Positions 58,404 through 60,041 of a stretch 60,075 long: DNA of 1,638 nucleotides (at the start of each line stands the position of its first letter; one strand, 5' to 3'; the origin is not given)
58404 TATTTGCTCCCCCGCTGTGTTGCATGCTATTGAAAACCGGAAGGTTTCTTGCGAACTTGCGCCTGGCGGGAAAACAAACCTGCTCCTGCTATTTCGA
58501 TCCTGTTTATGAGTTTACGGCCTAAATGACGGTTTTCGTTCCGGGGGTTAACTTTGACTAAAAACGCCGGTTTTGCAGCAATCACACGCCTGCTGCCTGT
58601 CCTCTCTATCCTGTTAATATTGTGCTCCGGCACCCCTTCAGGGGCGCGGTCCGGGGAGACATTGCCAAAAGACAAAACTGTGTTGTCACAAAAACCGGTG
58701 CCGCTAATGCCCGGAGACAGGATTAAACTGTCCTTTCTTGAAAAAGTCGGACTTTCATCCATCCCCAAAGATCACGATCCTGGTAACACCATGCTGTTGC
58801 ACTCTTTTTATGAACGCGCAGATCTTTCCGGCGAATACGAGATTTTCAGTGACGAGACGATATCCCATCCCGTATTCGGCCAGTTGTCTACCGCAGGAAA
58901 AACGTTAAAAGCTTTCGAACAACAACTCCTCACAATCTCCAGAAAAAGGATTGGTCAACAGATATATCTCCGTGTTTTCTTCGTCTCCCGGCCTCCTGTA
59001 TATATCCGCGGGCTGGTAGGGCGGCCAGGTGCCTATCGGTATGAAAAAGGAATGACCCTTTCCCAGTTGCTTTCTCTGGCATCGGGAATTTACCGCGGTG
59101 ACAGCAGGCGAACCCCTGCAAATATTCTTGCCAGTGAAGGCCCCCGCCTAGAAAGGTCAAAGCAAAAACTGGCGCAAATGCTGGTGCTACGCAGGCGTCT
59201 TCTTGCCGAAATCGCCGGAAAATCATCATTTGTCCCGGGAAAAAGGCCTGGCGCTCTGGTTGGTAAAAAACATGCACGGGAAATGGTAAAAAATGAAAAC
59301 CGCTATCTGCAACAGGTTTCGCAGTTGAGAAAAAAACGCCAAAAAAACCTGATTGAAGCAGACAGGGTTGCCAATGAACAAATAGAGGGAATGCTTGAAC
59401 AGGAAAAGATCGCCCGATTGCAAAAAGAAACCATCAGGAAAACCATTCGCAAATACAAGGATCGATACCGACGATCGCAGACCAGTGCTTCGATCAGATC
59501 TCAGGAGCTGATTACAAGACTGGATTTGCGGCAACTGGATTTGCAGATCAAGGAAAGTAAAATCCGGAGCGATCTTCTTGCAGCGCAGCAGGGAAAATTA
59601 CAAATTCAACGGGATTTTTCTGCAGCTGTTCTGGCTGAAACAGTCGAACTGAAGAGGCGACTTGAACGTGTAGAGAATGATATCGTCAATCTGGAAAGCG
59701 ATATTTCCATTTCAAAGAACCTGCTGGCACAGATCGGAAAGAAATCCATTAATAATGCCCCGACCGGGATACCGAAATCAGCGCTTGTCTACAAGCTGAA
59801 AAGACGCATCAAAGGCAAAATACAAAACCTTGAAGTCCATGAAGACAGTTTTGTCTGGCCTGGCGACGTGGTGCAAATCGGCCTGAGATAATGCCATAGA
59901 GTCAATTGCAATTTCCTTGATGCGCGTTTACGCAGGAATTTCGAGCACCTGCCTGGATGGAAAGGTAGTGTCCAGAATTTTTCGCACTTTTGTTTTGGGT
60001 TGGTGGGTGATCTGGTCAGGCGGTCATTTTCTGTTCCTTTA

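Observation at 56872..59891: Export module replaced: short TPR protein plus an OPX/Wza-like protein with a coiled coil inserted into its SLBB domain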

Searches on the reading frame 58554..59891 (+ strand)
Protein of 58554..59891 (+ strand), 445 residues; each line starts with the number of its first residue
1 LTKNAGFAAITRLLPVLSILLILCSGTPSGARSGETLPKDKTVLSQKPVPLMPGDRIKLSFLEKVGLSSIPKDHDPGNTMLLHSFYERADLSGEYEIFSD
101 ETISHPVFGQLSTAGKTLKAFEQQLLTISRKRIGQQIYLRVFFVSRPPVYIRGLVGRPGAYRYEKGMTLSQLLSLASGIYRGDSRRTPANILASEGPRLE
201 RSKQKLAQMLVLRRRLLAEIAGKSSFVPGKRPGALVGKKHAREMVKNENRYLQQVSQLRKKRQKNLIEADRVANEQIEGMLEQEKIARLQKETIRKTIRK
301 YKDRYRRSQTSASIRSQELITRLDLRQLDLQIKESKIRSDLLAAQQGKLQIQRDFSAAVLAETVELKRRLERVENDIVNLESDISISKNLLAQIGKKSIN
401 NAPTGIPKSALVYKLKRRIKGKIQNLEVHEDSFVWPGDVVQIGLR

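Call 3: search_protein_families(library=pfam, proteins=[window:58554-59891:+], max_evalue=0.1)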
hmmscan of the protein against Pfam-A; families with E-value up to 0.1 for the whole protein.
window:58554-59891:+ (445 aa): 3 families
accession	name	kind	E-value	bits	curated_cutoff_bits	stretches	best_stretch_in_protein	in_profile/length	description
PF10531.15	SLBB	-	4.9e-06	26.7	27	1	149-179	2-32/55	SLBB domain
PF02563.21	Poly_export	-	6.3e-05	23.5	28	1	49-127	7-61/77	Polysaccharide biosynthesis/export protein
PF22461.2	SLBB_2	-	0.0015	19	27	1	149-184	3-39/79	SLBB domain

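Call 4: search_protein_families(library=ncbifam, proteins=[window:58554-59891:+], max_evalue=0.1)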
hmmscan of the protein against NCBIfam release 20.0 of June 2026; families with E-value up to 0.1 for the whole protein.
window:58554-59891:+ (445 aa): 3 families
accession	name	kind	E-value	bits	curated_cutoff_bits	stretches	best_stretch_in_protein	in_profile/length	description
TIGR03028.1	EpsE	equivalog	1.1e-11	44.5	262.65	2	141-182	156-199/239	polysaccharide export protein EpsE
TIGR03027.2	pepcterm_export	equivalog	0.0068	16.1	180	1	85-177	15-112/169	XrtA/PEP-CTERM system exopolysaccharide export protein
NF033930.1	pneumo_PspA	exception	0.029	13.1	850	1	238-393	170-319/659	pneumococcal surface protein A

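Call 5: find_encoding_contigs(protein=window:58554-59891:+, flank=10000, max_places=6)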
Protein window:58554-59891:+ (445 aa): no gene with exactly this product is on record in the collection.

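Call 7: find_homologous_proteins(query=window:58554-59891:+, max_evalue=0.001)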
Query window:58554-59891:+ (445 aa): 21 proteins with E <= 0.001 among 8000 candidates.
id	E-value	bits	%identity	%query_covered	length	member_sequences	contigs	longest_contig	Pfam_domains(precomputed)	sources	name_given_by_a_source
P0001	5.2e-246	834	100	89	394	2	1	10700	PF10531.16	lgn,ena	-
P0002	3.0e-24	104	25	87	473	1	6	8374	PF25994.1,PF10531.16,PF02563.22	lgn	-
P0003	3.8e-22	97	25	87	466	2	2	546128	PF25994.1,PF10531.16,PF02563.22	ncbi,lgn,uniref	ncbi:polysaccharide biosynthesis/export family protein [Bradyrhizobium sp. HKCCYLS2038]|uniref:polys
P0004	4.8e-21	93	27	87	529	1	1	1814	PF25994.1,PF10531.16,PF02563.22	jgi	-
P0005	1.3e-18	85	30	52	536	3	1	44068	PF25994.1,PF10531.16,PF02563.22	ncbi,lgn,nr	ncbi:MAG TPA: polysaccharide biosynthesis/export family protein [Stellaceae bacterium]|nr:polysaccha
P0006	3.2e-17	81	23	91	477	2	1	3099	PF25994.1,PF02563.22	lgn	-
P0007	1.0e-15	76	26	88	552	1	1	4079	PF25994.1,PF10531.16,PF02563.22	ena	-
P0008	3.1e-12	64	25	81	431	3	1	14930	PF25994.1,PF10531.16,PF02563.22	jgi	jgi:protein involved in polysaccharide export with SLBB domain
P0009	1.0e-11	63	27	80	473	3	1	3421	PF25994.1,PF02563.22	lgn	-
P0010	6.4e-9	53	25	80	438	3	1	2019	PF25994.1,PF10531.16,PF02563.22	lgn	-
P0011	8.2e-9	53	23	79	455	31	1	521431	PF25994.1,PF10531.16,PF02563.22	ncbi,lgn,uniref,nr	ncbi:polysaccharide biosynthesis/export family protein [Rhizobium sp. Leaf306]|uniref:polysaccharide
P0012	8.2e-8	50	24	81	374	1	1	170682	PF25994.1,PF10531.16,PF02563.22,PF22461.3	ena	-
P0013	1.6e-7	49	26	79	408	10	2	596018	PF25994.1,PF10531.16,PF02563.22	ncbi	-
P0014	4.2e-7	47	26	26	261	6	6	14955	PF10531.16,PF02563.22,PF22461.3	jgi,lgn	jgi:polysaccharide export outer membrane protein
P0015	2.6e-6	45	24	81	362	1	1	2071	PF25994.1,PF10531.16,PF02563.22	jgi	jgi:polysaccharide export outer membrane protein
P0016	3.3e-6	44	23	80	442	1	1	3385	PF25994.1,PF02563.22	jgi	jgi:protein involved in polysaccharide export with SLBB domain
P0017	3.0e-5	41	22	80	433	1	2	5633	PF25994.1,PF02563.22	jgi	jgi:protein involved in polysaccharide export with SLBB domain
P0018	3.8e-5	41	26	80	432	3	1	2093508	PF25994.1,PF10531.16,PF02563.22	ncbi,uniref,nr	ncbi:polysaccharide biosynthesis/export family protein [Sinorhizobium terangae]|uniref:polysaccharid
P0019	5.0e-5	40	32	25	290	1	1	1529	PF10531.16,PF02563.22,PF22461.3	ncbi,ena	-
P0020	1.7e-4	39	22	81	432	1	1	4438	PF25994.1,PF10531.16,PF02563.22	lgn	-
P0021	9.8e-4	36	30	26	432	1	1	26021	PF25994.1,PF10531.16,PF02563.22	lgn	-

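Call 8: find_encoding_contigs(protein=P0001, flank=10000, max_places=6)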
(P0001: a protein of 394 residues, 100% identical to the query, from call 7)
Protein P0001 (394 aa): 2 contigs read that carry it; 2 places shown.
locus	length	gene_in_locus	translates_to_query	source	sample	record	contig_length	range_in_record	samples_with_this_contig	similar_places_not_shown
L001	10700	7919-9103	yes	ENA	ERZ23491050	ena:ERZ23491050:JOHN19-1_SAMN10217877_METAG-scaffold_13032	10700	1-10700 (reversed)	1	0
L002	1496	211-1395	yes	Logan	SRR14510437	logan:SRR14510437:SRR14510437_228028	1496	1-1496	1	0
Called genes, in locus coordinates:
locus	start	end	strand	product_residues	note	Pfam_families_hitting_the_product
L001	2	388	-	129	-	?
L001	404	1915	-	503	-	PF11997:DUF3492, PF13439:Glyco_transf_4, PF13579:Glyco_trans_4_4 (weak), PF20706:GT4-conflict (weak), PF00534:Glycos_transf_1, PF13692:Glyco_trans_1_4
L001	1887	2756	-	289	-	-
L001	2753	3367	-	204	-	-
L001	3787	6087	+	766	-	-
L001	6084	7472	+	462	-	-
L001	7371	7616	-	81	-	-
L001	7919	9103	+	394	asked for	PF10531:SLBB (weak)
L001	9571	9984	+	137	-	-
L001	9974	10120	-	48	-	-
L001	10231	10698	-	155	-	?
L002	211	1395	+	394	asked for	PF10531:SLBB (weak)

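Call 9: search_protein_families(library=pfam, proteins=[P0002, P0003, P0005, P0008, P0011, P0018, P0012, P0013], max_evalue=0.01)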
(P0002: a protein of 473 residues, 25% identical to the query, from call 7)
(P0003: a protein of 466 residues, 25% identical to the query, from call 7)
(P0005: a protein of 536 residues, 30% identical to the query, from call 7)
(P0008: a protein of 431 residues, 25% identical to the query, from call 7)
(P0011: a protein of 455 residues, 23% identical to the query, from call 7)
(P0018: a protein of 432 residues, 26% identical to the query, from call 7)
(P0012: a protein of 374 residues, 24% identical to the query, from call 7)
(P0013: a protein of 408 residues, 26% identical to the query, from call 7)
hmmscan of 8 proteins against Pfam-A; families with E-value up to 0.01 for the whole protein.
P0002 (473 aa): 3 families
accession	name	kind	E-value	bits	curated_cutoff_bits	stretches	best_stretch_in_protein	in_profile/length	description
PF02563.21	Poly_export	-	4.1e-14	53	28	1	76-165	7-74/77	Polysaccharide biosynthesis/export protein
PF10531.15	SLBB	-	4.1e-07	30.2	27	1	173-205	2-34/55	SLBB domain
PF22461.2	SLBB_2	-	0.00076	20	27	1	172-205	2-36/79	SLBB domain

P0003 (466 aa): 3 families
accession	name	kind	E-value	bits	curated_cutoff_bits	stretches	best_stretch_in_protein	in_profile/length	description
PF02563.21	Poly_export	-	1.4e-13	51.2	28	1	50-143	7-74/77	Polysaccharide biosynthesis/export protein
PF10531.15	SLBB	-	3.9e-08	33.4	27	1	151-183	2-34/55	SLBB domain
PF22461.2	SLBB_2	-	0.0036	17.8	27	0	151-189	3-42/79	SLBB domain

P0005 (536 aa): 4 families
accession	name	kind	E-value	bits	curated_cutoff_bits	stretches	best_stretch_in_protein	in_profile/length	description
PF02563.21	Poly_export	-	9.9e-11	42.1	28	1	110-202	4-73/77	Polysaccharide biosynthesis/export protein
PF10531.15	SLBB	-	3.1e-08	33.8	27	1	211-242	2-33/55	SLBB domain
PF22461.2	SLBB_2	-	0.00018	22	27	1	211-256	3-48/79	SLBB domain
PF02321.23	OEP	-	0.0012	19.2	22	1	301-407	79-185/187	Outer membrane efflux protein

P0008 (431 aa): 3 families
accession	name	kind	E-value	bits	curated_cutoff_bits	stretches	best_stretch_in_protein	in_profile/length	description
PF02563.21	Poly_export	-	2.6e-13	50.4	28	1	34-119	4-76/77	Polysaccharide biosynthesis/export protein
PF10531.15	SLBB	-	7.9e-06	26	27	1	126-154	3-31/55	SLBB domain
PF22461.2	SLBB_2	-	0.0074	16.8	27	0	126-156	4-35/79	SLBB domain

P0011 (455 aa): 3 families
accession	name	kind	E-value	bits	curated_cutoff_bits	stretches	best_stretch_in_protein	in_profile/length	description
PF02563.21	Poly_export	-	9.9e-16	58.1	28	1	69-155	3-76/77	Polysaccharide biosynthesis/export protein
PF10531.15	SLBB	-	4.1e-06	27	27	1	161-194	2-35/55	SLBB domain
PF22461.2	SLBB_2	-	0.0061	17.1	27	0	161-196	3-39/79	SLBB domain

P0018 (432 aa): 3 families
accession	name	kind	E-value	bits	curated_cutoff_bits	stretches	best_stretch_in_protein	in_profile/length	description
PF02563.21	Poly_export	-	2.2e-11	44.2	28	1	44-117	15-76/77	Polysaccharide biosynthesis/export protein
PF10531.15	SLBB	-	5.2e-08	33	27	1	123-153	2-32/55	SLBB domain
PF22461.2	SLBB_2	-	0.00078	19.9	27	1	123-170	3-48/79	SLBB domain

P0012 (374 aa): 3 families
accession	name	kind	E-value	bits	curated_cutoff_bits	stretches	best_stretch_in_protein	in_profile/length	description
PF02563.21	Poly_export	-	5.1e-10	39.8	28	1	13-71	22-76/77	Polysaccharide biosynthesis/export protein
PF10531.15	SLBB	-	1.9e-07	31.2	27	1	77-112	2-37/55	SLBB domain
PF22461.2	SLBB_2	-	2e-05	25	27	1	77-109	3-36/79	SLBB domain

P0013 (408 aa): 2 families
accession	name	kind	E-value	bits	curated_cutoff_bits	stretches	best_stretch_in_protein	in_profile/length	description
PF02563.21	Poly_export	-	8.2e-14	52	28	1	23-109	3-76/77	Polysaccharide biosynthesis/export protein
PF10531.15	SLBB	-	5.2e-06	26.6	27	1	115-145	2-32/55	SLBB domain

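Call 22: find_encoding_contigs(protein=P0002, flank=10000, max_places=3)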
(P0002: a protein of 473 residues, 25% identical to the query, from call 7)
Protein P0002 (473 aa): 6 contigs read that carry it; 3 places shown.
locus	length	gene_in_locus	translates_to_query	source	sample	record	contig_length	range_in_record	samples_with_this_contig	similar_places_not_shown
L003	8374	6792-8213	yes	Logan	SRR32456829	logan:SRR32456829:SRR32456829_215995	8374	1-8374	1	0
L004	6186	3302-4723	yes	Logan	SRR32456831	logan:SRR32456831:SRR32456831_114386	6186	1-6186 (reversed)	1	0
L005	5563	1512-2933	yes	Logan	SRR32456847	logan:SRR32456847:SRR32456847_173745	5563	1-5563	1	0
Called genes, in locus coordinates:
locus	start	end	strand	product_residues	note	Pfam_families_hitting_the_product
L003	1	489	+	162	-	?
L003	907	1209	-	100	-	PF01527:HTH_Tnp_1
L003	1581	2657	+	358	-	-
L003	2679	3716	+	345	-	-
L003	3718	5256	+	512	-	PF11997:DUF3492, PF13439:Glyco_transf_4 (faint), PF13579:Glyco_trans_4_4 (faint), PF00534:Glycos_transf_1, PF13692:Glyco_trans_1_4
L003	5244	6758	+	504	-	PF16933:PelG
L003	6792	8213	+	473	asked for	PF02563:Poly_export, PF10531:SLBB (weak), PF25994:HH_AprE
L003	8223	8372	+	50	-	?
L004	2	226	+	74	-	?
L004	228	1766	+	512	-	PF11997:DUF3492, PF13439:Glyco_transf_4 (faint), PF13579:Glyco_trans_4_4 (faint), PF00534:Glycos_transf_1, PF13692:Glyco_trans_1_4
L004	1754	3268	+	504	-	PF16933:PelG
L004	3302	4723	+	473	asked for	PF02563:Poly_export, PF10531:SLBB (weak), PF25994:HH_AprE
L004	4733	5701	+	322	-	PF03537:Glyco_hydro_114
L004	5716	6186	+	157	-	?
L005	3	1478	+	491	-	?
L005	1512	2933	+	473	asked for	PF02563:Poly_export, PF10531:SLBB (weak), PF25994:HH_AprE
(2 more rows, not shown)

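Call 23: find_encoding_contigs(protein=P0003, flank=10000, max_places=2)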
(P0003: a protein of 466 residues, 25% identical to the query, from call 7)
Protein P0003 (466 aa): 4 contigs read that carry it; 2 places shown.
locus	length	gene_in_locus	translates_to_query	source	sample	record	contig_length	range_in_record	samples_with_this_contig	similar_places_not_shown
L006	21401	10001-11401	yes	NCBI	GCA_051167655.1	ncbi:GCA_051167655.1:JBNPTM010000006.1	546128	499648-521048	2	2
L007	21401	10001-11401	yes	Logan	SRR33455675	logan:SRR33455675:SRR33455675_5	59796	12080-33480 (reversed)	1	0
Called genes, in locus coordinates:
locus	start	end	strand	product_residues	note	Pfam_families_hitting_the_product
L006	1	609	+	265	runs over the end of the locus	PF00483:NTP_transferase, PF12804:NTP_transf_3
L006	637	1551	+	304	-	PF01370:Epimerase, PF04321:RmlD_sub_bind (faint), PF07993:NAD_binding_4 (faint), PF16363:GDP_Man_Dehyd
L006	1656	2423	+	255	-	PF03537:Glyco_hydro_114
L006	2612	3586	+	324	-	-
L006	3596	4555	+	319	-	-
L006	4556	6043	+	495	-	PF11997:DUF3492, PF13579:Glyco_trans_4_4 (faint), PF13439:Glyco_transf_4 (weak), PF00534:Glycos_transf_1, PF13692:Glyco_trans_1_4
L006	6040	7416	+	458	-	PF16933:PelG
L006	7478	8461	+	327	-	PF01073:3Beta_HSD, PF01370:Epimerase, PF02719:Polysacc_synt_2, PF04321:RmlD_sub_bind, PF05368:NmrA, PF07993:NAD_binding_4, PF13460:NAD_binding_10, PF16363:GDP_Man_Dehyd, +1 more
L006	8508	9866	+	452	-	PF13428:TPR_14 (faint), PF13432:TPR_16 (weak), PF13176:TPR_7 (faint), PF14559:TPR_19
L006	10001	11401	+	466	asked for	PF02563:Poly_export, PF10531:SLBB, PF25994:HH_AprE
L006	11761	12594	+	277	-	PF13545:HTH_Crp_2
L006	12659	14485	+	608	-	PF13522:GATase_6, PF13537:GATase_7, PF01380:SIS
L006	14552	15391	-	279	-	PF00196:GerE, PF08281:Sigma70_r4_2 (weak)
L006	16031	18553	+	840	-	PF13596:PAS_10, PF08448:PAS_4 (weak), PF08447:PAS_3, PF00989:PAS, PF13188:PAS_8, PF13426:PAS_9, PF02518:HATPase_c, PF00072:Response_reg, +2 more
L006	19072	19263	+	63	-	-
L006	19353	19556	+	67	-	-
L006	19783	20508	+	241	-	PF00072:Response_reg, PF00486:Trans_reg_C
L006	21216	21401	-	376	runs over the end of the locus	PF00561:Abhydrolase_1 (weak), PF12146:Hydrolase_4 (weak)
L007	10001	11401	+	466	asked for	PF02563:Poly_export, PF10531:SLBB, PF25994:HH_AprE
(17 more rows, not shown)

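Call 24: find_encoding_contigs(protein=P0005, flank=10000, max_places=2)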
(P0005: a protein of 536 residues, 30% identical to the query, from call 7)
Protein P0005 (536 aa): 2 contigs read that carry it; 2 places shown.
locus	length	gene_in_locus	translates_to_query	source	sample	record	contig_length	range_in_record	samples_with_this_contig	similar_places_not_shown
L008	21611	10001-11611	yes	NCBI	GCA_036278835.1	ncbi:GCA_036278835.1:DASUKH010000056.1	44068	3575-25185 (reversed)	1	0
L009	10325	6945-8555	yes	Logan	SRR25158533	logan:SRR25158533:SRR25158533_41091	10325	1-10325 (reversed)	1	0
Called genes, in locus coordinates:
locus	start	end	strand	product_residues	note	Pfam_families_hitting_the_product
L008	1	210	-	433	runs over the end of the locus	PF01053:Cys_Met_Meta_PP, PF00155:Aminotran_1_2 (faint), PF01041:DegT_DnrJ_EryC1 (weak)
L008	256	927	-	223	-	-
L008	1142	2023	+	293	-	-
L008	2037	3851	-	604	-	PF00501:AMP-binding, PF13193:AMP-binding_C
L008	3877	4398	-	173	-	PF05899:Cupin_3, PF07883:Cupin_2 (faint)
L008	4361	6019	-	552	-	PF24793:GINT1_N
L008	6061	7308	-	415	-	-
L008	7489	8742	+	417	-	PF00150:Cellulase, PF26410:GH5_mannosidase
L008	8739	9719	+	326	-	PF00535:Glycos_transf_2, PF13641:Glyco_tranf_2_3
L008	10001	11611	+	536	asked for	PF02563:Poly_export, PF10531:SLBB, PF25994:HH_AprE (weak)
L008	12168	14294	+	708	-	PF00664:ABC_membrane, PF00005:ABC_tran, PF02463:SMC_N (faint), PF13304:AAA_21 (faint)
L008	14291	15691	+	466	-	PF25994:HH_AprE, PF26002:Beta-barrel_AprE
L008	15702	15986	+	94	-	-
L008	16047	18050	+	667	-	PF00041:fn3 (faint), PF10304:RTP1_C2 (faint), PF18370:RGI_lyase (faint), PF25833:Fn3_SaeA_3rd (faint)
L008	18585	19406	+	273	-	PF00196:GerE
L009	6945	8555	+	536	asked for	PF02563:Poly_export, PF10531:SLBB, PF25994:HH_AprE (weak)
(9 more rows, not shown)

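Call 25: find_encoding_contigs(protein=P0008, flank=10000, max_places=2)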
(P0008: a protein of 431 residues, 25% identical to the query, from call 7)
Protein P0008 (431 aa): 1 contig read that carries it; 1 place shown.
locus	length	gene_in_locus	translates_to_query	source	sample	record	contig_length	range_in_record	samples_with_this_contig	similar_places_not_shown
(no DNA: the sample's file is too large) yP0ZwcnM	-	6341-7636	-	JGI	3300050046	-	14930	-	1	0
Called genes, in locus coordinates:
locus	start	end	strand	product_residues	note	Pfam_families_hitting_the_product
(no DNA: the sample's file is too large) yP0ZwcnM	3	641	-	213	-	?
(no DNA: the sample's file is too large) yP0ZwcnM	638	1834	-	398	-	PF02350:Epimerase_2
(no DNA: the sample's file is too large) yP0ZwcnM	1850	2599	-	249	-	PF03808:Glyco_tran_WecG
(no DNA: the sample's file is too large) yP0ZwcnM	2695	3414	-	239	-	PF02397:Bac_transf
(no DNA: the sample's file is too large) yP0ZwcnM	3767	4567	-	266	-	-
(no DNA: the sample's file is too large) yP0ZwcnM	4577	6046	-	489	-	-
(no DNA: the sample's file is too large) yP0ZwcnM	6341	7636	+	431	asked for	PF02563:Poly_export, PF10531:SLBB (weak), PF25994:HH_AprE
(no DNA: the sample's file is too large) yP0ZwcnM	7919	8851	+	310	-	PF13641:Glyco_tranf_2_3, PF00535:Glycos_transf_2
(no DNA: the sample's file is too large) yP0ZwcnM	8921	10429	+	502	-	PF01943:Polysacc_synt, PF13440:Polysacc_synt_3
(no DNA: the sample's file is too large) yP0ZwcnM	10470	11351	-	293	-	PF00483:NTP_transferase, PF12804:NTP_transf_3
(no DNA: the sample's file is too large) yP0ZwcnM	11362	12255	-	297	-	PF01370:Epimerase, PF04321:RmlD_sub_bind, PF16363:GDP_Man_Dehyd, PF02719:Polysacc_synt_2 (faint)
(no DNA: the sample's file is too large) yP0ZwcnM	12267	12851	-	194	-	PF00908:dTDP_sugar_isom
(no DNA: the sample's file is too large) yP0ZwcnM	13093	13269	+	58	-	-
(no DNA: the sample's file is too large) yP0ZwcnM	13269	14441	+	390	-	-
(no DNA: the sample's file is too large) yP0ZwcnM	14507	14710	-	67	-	-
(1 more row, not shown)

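Call 27: search_protein_representatives(protein=window:58554-59891:+)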
Query: 445 residues. Proteins with E-value up to 0.001 (for the whole library): 2624; up to 1e-10: 594; up to 1e-30: 5. The best 150 are listed.
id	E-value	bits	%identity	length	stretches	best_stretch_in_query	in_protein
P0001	1.7e-246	833.9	100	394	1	52-445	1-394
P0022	7.1e-59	216.1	32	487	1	49-442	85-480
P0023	5.7e-58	213.1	30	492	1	15-443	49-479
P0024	1.4e-42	162.4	29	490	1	38-444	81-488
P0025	1.8e-32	129.1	26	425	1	81-442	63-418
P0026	1.1e-29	120.0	29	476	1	42-443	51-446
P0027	4.7e-29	117.9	27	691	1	13-442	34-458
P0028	4.9e-28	114.5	27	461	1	50-445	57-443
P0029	2.4e-27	112.3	28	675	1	74-442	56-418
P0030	4.2e-26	108.2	28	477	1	41-445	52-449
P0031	6.6e-26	107.5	29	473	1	81-442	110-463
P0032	6.9e-26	107.5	48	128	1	319-444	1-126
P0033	2.1e-25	105.9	27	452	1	41-443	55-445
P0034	6.0e-25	104.4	26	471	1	83-442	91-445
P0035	7.7e-25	104.0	27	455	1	19-442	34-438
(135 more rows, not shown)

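Call 33: find_related_loci(query=A3, collection=genome_contigs, flank=10000)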
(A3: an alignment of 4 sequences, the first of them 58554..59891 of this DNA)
Query A3 (445 aa) in genome_contigs; peptide patterns used: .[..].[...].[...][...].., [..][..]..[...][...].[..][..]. (x = any residue, [..] = any of these).
40 stretches matched a pattern; 3 encode a relative of the query (tblastn E <= 1e-3); 3 distinct loci.
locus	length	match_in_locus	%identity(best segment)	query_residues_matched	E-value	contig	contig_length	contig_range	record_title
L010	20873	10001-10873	28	59-210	2e-8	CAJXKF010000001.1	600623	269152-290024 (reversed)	MAG TPA_asm: uncultured Methylophaga sp. isolate SRR6201692_bin.25_MetaBAT_v2.12.1_MAG genome assembly, contig: NODE_15_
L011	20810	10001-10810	30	80-214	3e-8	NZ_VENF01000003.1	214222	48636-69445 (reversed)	MAG: Methylophaga sp. isolate MES2 c_000000000062, whole genome shotgun sequence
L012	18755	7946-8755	27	80-229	2e-8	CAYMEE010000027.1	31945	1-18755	MAG TPA_asm: uncultured Methylophaga sp. isolate SRP321284_co1_175 genome assembly, contig: NODE_1588_length_31945_cov_1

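Call 35: find_related_loci(query=A3, collection=metagenome_contigs, flank=10000)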
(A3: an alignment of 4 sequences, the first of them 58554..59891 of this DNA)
Query A3 (445 aa) in metagenome_contigs; peptide patterns used: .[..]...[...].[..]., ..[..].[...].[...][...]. (x = any residue, [..] = any of these).
161 stretches matched a pattern; 3 encode a relative of the query (tblastn E <= 1e-3); 3 distinct loci.
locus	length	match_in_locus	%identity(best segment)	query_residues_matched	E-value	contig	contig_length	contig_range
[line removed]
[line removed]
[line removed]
